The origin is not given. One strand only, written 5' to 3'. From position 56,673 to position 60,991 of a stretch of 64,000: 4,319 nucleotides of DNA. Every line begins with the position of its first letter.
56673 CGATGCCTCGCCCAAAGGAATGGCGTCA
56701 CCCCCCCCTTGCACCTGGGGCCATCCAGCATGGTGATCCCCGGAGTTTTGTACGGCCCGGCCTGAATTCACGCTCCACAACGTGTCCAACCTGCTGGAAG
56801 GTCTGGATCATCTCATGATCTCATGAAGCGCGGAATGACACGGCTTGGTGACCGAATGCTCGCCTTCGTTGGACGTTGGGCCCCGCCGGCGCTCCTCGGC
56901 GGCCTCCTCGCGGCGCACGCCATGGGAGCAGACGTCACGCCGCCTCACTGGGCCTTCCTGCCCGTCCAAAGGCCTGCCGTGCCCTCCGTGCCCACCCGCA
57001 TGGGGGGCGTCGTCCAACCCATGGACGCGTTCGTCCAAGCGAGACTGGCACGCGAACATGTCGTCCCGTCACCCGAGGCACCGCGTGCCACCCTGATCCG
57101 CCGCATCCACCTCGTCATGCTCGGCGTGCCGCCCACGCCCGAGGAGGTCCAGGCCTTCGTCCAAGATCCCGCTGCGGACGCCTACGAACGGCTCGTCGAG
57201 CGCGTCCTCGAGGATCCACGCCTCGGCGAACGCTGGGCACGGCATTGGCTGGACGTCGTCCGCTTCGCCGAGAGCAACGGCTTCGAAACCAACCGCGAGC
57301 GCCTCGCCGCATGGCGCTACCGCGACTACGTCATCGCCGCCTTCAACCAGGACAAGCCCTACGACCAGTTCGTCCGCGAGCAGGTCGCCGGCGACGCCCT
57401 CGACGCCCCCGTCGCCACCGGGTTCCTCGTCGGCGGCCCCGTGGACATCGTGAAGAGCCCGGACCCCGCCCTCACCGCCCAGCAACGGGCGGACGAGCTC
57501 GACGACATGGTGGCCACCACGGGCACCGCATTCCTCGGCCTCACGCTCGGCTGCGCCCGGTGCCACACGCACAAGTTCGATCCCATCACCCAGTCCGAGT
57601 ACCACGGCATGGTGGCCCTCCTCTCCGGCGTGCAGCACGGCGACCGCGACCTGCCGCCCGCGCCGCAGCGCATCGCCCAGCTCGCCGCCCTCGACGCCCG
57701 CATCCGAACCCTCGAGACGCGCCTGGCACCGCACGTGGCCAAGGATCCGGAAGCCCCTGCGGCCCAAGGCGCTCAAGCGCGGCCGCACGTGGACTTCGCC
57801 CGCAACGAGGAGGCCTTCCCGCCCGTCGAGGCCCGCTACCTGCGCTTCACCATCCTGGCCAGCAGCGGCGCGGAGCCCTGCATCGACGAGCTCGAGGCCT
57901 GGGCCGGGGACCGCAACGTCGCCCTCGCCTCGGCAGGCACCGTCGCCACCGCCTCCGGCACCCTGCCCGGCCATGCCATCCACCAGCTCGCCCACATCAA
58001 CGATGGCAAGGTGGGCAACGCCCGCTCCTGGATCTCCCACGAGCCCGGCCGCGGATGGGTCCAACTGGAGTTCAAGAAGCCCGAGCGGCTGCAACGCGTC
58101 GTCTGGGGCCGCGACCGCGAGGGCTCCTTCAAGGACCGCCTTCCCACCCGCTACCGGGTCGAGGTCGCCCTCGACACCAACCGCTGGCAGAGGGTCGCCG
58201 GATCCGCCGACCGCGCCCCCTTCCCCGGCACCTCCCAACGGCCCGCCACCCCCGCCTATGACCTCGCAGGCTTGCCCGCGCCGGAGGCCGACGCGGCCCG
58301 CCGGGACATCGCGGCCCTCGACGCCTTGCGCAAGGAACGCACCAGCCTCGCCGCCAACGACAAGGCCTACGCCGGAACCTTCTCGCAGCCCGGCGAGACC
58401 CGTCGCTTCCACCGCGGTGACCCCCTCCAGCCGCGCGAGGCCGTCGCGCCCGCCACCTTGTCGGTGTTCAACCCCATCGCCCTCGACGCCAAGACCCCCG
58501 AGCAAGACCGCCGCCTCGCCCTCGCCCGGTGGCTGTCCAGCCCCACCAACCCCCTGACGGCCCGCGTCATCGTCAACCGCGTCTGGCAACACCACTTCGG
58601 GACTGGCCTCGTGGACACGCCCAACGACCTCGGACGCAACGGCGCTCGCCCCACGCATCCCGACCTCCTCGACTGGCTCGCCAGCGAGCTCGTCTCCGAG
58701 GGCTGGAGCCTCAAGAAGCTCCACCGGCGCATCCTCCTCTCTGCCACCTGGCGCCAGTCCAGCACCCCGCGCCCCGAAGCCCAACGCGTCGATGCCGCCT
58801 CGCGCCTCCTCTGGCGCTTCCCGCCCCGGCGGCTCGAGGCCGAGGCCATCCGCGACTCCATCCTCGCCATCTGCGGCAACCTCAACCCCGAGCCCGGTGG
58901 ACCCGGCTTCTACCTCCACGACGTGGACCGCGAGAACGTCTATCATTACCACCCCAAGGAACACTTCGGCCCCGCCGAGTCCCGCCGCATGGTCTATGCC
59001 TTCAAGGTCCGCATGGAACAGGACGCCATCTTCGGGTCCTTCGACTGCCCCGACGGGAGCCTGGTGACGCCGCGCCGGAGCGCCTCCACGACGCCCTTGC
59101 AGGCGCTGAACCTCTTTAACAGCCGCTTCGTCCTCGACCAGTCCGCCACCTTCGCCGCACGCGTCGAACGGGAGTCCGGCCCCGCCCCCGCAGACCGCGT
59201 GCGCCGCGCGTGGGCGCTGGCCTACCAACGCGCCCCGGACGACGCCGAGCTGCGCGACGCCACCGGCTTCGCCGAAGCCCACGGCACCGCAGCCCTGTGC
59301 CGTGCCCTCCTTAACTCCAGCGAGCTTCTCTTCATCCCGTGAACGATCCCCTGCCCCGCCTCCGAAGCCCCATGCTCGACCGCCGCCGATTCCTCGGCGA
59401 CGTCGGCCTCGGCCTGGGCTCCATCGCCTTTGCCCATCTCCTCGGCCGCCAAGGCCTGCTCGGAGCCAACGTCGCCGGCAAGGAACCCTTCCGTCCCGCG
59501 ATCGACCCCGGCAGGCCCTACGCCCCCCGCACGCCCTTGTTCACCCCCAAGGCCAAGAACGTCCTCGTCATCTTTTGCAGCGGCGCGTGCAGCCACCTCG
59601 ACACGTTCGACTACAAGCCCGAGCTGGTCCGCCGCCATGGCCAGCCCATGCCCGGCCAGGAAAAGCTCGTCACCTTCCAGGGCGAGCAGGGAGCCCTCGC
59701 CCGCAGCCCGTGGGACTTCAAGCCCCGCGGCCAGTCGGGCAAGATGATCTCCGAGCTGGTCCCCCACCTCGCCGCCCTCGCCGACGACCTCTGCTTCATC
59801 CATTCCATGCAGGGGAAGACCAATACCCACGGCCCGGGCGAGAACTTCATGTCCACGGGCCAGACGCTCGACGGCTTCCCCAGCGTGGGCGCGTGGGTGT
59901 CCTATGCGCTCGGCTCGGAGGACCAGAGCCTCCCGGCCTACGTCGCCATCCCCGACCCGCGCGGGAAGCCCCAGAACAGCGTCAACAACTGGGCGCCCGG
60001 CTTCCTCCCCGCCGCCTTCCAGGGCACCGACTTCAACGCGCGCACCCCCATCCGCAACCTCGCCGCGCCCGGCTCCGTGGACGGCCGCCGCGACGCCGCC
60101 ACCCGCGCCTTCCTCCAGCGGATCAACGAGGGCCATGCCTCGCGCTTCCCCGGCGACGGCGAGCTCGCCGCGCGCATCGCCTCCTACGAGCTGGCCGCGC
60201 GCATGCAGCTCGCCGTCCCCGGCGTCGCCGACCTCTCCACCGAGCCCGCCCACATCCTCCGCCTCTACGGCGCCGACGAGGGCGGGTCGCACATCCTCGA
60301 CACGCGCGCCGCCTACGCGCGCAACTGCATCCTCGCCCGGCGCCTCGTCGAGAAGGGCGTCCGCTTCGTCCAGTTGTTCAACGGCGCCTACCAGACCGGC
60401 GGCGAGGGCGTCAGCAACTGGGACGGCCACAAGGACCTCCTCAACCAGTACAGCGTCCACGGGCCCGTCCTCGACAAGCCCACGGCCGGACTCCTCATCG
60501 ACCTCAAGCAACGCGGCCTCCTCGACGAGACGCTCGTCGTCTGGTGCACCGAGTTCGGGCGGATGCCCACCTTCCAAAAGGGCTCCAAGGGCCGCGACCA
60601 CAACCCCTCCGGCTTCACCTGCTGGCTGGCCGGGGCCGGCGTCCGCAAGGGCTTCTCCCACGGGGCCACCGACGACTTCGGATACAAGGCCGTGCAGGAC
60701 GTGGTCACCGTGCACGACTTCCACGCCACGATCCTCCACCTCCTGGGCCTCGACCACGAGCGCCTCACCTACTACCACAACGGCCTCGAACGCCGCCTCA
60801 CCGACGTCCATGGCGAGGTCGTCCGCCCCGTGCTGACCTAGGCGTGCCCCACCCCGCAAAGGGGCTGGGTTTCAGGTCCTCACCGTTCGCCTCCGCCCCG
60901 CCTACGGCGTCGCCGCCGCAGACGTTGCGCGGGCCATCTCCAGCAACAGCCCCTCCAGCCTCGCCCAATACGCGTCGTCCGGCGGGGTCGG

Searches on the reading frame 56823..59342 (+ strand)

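Call 89: search_protein_families(library=pfam, proteins=[window:56823-59342:+], max_evalue=0.00001)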
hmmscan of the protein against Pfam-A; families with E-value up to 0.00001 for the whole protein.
window:56823-59342:+ (839 aa): 3 families
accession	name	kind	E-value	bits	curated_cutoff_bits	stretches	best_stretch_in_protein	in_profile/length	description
PF07587.16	PSD1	-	1.6e-90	303.3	28.5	1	563-815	1-242/244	Protein of unknown function (DUF1553)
PF07583.16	PSCyt2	-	1.4e-76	257.6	29.8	1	66-271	1-208/209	Protein of unknown function (DUF1549)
PF00754.31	F5_F8_type_C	-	4.9e-07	30.4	28.2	0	376-461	3-83/127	F5/8 type C domain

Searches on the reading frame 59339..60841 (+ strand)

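Call 89: search_protein_families(library=pfam, proteins=[window:59339-60841:+], max_evalue=0.00001)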
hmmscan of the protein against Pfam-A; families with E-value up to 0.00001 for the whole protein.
window:59339-60841:+ (500 aa): 1 family
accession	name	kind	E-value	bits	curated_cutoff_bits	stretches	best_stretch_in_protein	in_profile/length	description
PF07394.17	DUF1501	-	1.4e-147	492.4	27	1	72-498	1-389/390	Protein of unknown function (DUF1501)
